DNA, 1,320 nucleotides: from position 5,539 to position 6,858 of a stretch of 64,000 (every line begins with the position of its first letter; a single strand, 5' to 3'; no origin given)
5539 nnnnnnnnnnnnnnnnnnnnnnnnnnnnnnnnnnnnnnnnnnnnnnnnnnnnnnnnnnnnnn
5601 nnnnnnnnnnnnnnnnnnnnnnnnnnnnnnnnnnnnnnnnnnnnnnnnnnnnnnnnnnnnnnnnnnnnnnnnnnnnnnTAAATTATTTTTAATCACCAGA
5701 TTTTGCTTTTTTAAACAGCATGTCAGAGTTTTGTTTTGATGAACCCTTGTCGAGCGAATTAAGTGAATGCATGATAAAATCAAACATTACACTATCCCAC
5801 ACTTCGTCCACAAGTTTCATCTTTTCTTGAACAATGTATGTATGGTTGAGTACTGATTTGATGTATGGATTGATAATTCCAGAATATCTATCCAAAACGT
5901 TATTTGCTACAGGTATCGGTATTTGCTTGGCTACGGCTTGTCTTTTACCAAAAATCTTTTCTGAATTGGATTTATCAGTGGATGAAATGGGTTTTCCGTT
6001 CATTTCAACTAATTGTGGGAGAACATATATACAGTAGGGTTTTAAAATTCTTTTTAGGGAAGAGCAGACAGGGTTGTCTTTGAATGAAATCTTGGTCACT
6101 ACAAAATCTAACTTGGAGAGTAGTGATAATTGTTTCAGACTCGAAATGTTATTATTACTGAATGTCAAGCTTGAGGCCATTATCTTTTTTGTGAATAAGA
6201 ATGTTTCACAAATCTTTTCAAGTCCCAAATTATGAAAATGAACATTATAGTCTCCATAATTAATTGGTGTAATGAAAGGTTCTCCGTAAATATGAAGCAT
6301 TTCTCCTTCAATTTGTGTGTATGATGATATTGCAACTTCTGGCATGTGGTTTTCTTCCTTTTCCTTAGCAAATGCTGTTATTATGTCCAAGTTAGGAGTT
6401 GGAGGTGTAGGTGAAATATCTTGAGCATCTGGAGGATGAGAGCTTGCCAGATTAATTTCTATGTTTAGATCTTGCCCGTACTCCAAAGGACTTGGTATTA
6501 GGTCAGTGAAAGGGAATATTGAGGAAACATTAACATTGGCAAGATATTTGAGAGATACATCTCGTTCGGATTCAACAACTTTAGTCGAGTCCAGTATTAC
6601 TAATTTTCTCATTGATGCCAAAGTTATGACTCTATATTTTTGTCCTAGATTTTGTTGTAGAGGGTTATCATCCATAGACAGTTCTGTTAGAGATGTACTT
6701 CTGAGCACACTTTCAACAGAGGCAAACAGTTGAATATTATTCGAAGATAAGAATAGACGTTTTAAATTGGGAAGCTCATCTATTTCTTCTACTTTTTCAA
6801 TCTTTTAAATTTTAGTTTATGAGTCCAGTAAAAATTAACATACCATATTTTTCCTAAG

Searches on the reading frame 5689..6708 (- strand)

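Call 25: search_protein_families(library=pfam, proteins=[window:5689-6708:-], max_evalue=0.001)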
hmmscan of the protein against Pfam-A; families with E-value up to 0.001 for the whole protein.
window:5689-6708:- (339 aa): 1 family
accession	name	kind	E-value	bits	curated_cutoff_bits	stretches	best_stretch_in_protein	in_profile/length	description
PF14580.12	LRR_9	-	3e-06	27.3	30.5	0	179-258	91-167/175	Leucine-rich repeat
